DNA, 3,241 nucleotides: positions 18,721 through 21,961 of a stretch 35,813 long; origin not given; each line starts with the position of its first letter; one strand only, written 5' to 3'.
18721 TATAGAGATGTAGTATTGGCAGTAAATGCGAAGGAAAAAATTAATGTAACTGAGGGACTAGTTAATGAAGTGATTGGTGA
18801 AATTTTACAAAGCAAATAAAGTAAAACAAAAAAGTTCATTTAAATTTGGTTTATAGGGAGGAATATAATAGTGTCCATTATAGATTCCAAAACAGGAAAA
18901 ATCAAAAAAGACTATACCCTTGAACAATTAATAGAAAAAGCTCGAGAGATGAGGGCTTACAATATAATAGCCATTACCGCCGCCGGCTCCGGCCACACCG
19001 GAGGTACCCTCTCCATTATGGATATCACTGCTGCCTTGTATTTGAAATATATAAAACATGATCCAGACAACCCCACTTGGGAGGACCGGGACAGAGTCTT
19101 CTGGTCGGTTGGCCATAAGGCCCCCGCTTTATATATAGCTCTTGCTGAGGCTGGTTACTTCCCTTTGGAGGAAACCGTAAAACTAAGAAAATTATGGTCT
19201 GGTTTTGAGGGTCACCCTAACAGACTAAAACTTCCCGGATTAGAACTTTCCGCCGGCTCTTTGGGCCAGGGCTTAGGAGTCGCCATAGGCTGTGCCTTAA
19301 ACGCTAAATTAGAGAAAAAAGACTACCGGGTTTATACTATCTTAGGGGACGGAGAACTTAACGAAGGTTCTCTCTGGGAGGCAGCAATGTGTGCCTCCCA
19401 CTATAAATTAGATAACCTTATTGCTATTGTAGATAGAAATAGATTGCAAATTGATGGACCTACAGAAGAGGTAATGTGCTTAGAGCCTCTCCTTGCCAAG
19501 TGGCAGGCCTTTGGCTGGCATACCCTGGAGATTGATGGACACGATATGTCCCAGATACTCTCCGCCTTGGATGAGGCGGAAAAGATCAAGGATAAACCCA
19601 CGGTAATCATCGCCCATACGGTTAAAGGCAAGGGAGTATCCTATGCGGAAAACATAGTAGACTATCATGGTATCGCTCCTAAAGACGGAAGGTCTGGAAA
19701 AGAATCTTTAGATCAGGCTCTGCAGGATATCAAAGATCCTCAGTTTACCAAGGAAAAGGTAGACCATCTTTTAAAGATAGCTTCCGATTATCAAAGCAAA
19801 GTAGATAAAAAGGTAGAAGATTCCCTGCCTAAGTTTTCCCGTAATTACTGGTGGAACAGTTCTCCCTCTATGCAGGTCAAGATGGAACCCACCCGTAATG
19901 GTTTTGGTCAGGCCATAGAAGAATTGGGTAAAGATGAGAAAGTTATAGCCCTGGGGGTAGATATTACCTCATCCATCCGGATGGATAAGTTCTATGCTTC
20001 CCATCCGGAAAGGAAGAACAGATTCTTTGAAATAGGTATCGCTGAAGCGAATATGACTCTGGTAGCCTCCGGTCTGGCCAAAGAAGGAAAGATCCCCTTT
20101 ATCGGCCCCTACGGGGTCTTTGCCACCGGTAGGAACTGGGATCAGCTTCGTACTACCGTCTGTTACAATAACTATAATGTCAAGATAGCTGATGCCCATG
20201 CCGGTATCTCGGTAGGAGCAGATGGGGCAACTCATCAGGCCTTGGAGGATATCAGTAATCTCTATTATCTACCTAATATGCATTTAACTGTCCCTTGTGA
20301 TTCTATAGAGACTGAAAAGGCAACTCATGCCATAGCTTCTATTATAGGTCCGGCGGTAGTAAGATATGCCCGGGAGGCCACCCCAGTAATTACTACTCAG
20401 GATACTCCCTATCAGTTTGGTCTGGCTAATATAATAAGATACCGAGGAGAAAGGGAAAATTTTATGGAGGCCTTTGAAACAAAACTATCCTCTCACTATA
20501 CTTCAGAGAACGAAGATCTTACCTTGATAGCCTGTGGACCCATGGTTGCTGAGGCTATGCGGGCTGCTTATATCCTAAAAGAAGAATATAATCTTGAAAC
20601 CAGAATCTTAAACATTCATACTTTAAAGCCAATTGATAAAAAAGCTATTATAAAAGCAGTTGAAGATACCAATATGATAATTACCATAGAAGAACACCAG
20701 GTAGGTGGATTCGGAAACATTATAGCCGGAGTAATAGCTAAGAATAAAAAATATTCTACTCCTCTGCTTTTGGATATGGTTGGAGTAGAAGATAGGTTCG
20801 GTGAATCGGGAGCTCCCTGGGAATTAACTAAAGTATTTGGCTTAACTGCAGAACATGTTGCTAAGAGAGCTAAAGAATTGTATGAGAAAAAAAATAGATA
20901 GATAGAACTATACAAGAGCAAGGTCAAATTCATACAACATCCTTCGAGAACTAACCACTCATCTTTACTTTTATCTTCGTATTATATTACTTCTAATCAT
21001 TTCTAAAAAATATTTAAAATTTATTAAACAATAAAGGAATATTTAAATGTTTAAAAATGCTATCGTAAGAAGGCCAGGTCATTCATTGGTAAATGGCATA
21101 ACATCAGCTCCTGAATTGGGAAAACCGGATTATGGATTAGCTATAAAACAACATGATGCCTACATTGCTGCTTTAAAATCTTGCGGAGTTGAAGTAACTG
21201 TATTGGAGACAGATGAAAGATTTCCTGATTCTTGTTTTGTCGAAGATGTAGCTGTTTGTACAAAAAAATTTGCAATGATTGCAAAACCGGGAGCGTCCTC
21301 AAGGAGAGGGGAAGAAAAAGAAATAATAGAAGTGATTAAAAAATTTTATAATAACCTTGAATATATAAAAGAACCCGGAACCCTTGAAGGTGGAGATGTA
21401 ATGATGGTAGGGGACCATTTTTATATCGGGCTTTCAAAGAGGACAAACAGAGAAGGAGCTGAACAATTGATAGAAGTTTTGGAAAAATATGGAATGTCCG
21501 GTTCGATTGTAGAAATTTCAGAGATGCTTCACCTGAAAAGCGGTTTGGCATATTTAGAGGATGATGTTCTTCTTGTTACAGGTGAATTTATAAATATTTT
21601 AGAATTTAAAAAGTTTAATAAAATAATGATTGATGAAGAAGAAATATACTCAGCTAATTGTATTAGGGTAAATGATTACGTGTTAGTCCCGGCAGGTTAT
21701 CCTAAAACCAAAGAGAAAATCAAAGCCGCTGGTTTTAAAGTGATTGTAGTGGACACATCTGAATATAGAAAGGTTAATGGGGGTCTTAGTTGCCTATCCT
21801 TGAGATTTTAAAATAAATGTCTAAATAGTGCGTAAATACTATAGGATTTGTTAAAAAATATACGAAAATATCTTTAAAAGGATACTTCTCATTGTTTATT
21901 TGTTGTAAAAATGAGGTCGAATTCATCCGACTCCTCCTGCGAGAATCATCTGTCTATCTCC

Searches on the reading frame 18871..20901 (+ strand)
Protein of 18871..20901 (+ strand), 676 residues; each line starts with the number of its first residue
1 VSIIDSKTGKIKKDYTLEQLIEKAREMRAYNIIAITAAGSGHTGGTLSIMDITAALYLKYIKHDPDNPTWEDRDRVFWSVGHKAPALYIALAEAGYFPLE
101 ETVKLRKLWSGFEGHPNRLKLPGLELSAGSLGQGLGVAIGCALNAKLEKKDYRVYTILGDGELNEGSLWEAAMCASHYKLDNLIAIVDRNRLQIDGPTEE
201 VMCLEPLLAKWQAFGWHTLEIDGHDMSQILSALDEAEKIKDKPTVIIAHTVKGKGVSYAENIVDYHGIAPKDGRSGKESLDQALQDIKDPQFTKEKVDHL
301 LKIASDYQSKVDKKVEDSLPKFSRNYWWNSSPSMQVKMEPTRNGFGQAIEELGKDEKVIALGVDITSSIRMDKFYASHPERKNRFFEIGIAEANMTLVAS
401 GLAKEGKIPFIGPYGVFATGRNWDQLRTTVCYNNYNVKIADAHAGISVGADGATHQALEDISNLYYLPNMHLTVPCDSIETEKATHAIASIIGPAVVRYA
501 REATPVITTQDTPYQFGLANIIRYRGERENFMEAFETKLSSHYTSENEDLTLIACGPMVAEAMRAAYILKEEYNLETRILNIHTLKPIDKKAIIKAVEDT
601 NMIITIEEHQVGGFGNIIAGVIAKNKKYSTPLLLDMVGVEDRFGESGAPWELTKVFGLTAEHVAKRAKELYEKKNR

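Call 8: search_protein_families(library=pfam, proteins=[window:18871-20901:+])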
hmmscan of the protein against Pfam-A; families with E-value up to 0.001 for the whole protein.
window:18871-20901:+ (676 aa): 6 families
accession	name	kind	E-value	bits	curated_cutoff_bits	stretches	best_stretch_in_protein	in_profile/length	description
PF00456.26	Transketolase_N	-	9.6e-55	186.3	22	1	25-271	7-264/334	Transketolase, thiamine diphosphate binding domain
PF02779.29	Transket_pyr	-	9.4e-31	107.2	27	1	341-504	5-172/174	Transketolase, pyrimidine binding domain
PF02780.25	Transketolase_C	-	3.8e-23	82.2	25.9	1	544-663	6-124/124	Transketolase, C-terminal domain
PF13292.11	DXP_synthase_N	-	3e-14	53.4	21.2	1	14-195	12-176/274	1-deoxy-D-xylulose-5-phosphate synthase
PF00676.26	E1_dh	-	7.3e-08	32.2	22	1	136-246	108-220/300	Dehydrogenase E1 component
PF22613.1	Transketolase_C_1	-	0.00017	22.2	27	1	545-659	9-113/113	Transketolase-like TK C-terminal domain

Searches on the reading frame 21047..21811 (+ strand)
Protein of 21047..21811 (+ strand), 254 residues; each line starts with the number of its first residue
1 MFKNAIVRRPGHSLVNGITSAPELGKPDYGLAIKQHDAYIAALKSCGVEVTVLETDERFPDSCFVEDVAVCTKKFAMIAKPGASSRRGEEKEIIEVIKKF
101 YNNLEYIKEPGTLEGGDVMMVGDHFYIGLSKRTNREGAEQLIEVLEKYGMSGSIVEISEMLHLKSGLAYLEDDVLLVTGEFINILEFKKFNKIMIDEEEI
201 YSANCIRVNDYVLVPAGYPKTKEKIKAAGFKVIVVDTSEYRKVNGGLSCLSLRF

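Call 8: search_protein_families(library=pfam, proteins=[window:21047-21811:+])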
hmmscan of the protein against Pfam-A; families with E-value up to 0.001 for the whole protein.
window:21047-21811:+ (254 aa): 2 families
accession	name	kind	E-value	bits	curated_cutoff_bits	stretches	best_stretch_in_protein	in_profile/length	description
PF19420.4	DDAH_eukar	-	4.7e-14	52.7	23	1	31-151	27-161/291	N,N dimethylarginine dimethylhydrolase, eukaryotic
PF02274.22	ADI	-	3.7e-13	49.7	22.8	1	64-182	126-261/377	Arginine deiminase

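Call 77: search_protein_families(library=ncbifam, proteins=[window:21047-21811:+], max_evalue=0.00001)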
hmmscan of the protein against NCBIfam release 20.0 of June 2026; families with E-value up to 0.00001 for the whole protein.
window:21047-21811:+ (254 aa): 7 families
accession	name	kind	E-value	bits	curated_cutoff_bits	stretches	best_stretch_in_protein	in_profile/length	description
NF045658.1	DiMArgaseDdah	equivalog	1.1e-111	372.7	450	1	1-254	1-254/254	dimethylargininase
NF045660.1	DiMthArgaseDdahStm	equivalog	4.2e-56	190.5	340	1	5-253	2-248/249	dimethylargininase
NF045659.1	DiMArgaseDdahMtb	equivalog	3.7e-14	52.6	300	1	28-252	51-281/283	dimethylargininase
NF002381.0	PRK01388.1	subfamily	7.5e-11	41.5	414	1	60-155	154-257/405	arginine deiminase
TIGR01078.1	arcA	equivalog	6e-10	38.4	489.1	0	108-182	208-289/408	arginine deiminase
NF052232.1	Arg_dihydro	equivalog_domain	2.5e-08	33.5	450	1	31-253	34-266/266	arginine dihydrolase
NF052231.1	bifunc_ArgZ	exception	6.2e-07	28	1025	1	32-253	37-268/696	bifunctional arginine dihydrolase/ornithine cyclodeaminase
